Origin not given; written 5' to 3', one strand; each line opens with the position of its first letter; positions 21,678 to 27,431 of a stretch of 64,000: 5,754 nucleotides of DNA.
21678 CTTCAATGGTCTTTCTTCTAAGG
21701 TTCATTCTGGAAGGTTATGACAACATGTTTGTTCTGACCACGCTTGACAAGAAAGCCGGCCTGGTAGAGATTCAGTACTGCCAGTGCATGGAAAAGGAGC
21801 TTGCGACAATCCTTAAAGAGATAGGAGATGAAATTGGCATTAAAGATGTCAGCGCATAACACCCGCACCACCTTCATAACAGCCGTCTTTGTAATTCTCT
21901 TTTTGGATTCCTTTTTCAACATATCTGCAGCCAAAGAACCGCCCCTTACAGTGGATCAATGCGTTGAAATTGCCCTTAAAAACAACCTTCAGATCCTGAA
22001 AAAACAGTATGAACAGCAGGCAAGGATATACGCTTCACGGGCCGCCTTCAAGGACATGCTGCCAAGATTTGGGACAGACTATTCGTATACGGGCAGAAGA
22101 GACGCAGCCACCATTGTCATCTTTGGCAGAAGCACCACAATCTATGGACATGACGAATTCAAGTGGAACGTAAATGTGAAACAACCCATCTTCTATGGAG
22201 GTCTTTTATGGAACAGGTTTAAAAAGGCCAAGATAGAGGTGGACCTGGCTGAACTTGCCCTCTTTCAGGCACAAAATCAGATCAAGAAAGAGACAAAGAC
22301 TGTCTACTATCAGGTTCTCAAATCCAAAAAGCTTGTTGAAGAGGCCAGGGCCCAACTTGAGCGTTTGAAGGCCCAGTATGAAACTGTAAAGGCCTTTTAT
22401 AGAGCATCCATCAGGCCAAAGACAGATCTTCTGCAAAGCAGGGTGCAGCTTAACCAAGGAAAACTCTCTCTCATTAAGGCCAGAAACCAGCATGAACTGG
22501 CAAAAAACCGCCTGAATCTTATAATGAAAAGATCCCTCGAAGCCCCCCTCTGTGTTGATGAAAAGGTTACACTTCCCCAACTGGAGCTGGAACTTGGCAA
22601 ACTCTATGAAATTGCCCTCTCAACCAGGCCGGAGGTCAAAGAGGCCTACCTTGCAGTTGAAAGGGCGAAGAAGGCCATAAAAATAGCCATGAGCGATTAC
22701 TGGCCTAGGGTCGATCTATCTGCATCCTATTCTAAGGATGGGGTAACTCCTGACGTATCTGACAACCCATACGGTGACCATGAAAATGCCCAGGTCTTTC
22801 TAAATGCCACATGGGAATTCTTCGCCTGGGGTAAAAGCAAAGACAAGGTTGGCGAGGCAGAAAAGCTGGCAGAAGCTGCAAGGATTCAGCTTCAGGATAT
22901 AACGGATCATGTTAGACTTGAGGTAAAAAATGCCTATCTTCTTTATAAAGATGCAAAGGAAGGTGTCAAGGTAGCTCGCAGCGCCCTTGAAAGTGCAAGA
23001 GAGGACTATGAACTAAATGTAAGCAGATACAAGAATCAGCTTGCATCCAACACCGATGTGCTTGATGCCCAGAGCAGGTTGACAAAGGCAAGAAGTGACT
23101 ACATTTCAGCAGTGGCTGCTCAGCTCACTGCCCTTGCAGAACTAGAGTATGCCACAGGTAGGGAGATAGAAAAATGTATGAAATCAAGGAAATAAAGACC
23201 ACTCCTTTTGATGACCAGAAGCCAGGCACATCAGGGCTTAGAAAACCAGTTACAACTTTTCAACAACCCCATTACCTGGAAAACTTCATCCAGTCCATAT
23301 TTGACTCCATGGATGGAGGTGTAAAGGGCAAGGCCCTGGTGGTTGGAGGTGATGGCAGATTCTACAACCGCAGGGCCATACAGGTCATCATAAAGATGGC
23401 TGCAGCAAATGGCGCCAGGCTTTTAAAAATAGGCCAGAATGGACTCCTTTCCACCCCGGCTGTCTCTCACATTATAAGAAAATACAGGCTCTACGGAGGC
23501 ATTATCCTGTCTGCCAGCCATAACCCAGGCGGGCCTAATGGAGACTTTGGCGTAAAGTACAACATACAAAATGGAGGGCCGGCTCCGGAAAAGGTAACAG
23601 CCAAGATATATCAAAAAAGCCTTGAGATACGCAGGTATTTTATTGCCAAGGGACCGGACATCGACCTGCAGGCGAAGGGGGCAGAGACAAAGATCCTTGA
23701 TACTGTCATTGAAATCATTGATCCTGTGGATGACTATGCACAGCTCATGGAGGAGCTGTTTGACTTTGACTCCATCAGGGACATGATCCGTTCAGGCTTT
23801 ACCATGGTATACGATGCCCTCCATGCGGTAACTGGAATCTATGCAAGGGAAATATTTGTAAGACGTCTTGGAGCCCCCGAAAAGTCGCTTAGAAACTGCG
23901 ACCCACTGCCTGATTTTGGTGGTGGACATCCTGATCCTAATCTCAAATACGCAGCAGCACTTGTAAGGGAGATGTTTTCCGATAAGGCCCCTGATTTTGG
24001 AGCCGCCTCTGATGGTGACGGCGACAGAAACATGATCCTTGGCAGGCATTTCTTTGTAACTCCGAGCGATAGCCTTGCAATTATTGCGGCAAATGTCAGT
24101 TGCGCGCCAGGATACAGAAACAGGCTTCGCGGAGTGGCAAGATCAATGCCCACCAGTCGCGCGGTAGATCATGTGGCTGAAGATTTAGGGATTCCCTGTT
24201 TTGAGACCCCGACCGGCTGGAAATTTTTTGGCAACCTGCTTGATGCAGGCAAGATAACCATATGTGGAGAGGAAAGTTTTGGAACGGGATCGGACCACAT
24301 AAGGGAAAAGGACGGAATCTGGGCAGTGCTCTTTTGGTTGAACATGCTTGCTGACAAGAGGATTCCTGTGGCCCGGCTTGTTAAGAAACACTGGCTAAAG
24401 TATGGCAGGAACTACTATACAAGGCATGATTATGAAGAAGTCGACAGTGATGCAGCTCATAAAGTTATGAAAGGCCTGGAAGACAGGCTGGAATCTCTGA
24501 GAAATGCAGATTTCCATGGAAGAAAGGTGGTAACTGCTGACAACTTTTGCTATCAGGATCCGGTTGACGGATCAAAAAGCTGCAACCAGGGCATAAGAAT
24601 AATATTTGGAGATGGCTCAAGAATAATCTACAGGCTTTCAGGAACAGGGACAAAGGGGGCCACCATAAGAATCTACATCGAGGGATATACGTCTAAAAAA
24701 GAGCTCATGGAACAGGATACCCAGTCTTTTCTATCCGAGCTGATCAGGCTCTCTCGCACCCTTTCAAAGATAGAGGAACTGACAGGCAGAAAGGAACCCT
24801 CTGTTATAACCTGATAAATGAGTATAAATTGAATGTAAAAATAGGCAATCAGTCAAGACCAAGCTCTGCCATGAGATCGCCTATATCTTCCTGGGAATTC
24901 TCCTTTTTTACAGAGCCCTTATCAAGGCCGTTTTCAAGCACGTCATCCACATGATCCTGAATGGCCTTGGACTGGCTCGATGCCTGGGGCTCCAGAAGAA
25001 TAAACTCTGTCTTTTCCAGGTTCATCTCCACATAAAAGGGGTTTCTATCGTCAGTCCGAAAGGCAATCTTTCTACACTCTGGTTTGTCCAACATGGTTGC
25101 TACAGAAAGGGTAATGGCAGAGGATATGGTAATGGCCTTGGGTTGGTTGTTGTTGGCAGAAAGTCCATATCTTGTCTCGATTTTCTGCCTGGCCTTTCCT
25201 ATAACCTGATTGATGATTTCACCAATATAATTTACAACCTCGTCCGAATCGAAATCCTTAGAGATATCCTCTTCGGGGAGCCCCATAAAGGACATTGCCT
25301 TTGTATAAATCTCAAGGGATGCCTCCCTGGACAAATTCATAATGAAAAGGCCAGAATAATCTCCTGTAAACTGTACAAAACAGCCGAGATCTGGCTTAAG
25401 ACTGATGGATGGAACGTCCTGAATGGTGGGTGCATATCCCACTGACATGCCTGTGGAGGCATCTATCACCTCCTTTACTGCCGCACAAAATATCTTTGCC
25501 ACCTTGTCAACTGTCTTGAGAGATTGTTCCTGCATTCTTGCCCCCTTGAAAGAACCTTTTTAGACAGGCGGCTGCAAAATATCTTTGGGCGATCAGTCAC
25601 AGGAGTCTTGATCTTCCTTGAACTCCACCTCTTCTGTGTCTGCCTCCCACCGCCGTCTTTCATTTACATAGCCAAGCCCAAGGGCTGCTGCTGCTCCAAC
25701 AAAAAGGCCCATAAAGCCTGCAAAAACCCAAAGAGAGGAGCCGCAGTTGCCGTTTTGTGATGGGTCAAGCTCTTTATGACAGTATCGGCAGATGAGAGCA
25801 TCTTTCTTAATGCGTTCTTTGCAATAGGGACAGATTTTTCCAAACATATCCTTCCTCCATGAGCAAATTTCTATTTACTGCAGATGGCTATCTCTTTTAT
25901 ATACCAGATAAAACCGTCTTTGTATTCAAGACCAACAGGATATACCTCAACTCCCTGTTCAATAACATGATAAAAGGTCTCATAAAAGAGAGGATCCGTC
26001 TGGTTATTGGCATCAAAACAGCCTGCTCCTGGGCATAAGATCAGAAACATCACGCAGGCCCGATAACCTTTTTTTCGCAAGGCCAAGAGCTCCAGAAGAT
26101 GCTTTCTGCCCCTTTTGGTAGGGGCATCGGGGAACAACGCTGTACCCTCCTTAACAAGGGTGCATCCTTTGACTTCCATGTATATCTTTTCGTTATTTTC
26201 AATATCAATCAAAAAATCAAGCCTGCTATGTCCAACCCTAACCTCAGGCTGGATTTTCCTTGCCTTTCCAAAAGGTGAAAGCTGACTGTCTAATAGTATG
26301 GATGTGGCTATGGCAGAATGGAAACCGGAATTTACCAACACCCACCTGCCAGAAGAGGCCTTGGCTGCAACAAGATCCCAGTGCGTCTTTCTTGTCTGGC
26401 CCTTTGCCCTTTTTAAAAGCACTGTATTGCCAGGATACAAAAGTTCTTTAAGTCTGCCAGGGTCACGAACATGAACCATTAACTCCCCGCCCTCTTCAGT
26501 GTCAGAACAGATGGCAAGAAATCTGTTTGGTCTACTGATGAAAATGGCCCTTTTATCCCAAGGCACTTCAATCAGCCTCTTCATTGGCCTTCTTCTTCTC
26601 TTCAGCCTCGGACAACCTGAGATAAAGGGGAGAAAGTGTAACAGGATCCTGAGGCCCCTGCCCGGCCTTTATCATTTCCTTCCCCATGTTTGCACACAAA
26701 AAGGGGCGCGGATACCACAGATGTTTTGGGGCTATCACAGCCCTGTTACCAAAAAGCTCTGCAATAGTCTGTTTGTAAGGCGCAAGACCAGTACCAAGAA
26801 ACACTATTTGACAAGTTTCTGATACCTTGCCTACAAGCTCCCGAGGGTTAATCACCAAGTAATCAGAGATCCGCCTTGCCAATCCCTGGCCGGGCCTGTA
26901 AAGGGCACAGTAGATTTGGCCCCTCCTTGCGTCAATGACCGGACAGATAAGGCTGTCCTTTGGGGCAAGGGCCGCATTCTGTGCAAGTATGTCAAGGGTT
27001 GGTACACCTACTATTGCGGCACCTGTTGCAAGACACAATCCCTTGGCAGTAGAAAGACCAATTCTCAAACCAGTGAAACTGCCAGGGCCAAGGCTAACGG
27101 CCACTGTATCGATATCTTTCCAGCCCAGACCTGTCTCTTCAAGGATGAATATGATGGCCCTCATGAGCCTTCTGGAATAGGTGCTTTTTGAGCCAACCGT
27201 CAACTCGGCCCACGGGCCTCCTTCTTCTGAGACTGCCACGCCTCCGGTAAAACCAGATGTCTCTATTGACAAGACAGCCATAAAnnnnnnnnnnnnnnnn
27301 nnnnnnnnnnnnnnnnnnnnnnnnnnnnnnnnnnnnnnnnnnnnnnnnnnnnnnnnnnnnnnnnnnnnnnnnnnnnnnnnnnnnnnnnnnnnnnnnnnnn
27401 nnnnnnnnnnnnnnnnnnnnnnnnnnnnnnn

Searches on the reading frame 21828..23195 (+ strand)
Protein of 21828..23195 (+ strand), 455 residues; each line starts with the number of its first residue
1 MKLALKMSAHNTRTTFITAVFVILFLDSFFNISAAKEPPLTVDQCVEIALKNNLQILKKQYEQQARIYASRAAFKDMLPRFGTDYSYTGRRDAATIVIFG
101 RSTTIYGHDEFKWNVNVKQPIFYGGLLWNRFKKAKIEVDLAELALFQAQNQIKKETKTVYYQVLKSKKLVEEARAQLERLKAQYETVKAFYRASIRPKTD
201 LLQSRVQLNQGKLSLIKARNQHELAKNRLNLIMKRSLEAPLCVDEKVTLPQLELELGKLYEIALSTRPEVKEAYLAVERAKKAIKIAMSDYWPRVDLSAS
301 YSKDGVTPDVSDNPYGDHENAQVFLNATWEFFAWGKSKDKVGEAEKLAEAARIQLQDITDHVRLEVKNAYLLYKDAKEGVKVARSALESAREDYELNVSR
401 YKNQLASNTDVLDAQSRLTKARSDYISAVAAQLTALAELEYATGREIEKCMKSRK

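Call 62: search_protein_families(library=pfam, proteins=[window:21828-23195:+], max_evalue=0.00001)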
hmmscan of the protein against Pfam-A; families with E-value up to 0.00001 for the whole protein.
window:21828-23195:+ (455 aa): 1 family
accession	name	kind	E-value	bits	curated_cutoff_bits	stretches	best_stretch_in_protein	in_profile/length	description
PF02321.23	OEP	-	1.2e-65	221.3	22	2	259-444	4-187/187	Outer membrane efflux protein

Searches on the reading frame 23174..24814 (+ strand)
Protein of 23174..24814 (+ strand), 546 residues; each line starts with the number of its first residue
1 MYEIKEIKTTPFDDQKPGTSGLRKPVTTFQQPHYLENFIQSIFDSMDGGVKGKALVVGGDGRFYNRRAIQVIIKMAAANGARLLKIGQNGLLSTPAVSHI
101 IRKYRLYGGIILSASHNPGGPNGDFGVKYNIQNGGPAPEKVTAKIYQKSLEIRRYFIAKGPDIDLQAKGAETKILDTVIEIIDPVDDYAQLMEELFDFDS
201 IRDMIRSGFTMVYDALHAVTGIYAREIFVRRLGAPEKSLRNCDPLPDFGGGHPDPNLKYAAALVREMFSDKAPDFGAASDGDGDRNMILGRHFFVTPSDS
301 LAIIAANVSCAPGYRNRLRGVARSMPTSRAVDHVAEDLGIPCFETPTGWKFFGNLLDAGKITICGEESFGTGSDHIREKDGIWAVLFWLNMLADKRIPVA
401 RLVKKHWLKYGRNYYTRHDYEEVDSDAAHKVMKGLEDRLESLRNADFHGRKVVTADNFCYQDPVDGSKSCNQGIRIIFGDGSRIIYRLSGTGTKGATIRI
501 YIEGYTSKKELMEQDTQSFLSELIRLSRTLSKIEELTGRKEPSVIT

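Call 62: search_protein_families(library=pfam, proteins=[window:23174-24814:+], max_evalue=0.00001)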
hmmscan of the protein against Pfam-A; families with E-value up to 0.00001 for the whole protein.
window:23174-24814:+ (546 aa): 4 families
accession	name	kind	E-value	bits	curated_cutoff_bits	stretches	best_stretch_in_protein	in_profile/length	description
PF24947.1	PGM1_C_vert_fung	-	1.2e-47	162.1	27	1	412-543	1-138/138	Phosphoglucomutase-1, C-terminal domain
PF02878.22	PGM_PMM_I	-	7.9e-33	113.5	22.5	1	15-152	2-134/138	Phosphoglucomutase/phosphomannomutase, alpha/beta/alpha domain I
PF02880.22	PGM_PMM_III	-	2.2e-24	86.2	20.7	1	298-410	2-115/115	Phosphoglucomutase/phosphomannomutase, alpha/beta/alpha domain III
PF02879.22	PGM_PMM_II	-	3.3e-14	53.7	29.3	1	187-289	2-99/103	Phosphoglucomutase/phosphomannomutase, alpha/beta/alpha domain II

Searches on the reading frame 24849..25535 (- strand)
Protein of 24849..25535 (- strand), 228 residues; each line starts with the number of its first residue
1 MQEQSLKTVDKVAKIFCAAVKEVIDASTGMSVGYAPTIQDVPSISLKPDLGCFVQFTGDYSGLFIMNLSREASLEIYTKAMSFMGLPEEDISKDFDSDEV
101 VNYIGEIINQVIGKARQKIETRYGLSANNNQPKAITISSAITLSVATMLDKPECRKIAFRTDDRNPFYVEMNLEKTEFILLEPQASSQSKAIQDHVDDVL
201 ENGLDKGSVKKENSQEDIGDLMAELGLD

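Call 63: search_protein_families(library=pfam, proteins=[window:24849-25535:-], max_evalue=0.00001)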
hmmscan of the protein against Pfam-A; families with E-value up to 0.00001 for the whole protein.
window:24849-25535:- (228 aa): 2 families
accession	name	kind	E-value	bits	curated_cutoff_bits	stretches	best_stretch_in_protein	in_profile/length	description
PF11813.13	DUF3334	-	3.8e-57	194.1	25.2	1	7-227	5-226/226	Protein of unknown function (DUF3334)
PF13690.11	CheX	-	1.1e-08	35.5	27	1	51-126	2-64/94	Chemotaxis phosphatase CheX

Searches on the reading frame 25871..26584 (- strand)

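Call 63: search_protein_families(library=pfam, proteins=[window:25871-26584:-], max_evalue=0.00001)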
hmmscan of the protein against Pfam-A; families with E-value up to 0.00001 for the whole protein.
window:25871-26584:- (237 aa): 2 families
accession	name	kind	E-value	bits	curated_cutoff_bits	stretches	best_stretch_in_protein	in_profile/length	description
PF03749.19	SfsA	-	5.5e-41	140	22.8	1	89-222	3-135/138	Sugar fermentation stimulation protein RE domain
PF17746.7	SfsA_N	-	8.9e-22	77.4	25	1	16-84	1-63/63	SfsA N-terminal OB domain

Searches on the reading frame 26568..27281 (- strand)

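Call 63: search_protein_families(library=pfam, proteins=[window:26568-27281:-], max_evalue=0.00001)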
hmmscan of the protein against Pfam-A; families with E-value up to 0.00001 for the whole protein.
window:26568-27281:- (237 aa): 1 family
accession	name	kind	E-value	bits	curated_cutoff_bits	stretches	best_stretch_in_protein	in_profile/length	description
PF00814.31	TsaD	-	8.9e-29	101.4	24.8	1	34-193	28-218/264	tRNA N6-adenosine threonylcarbamoyltransferase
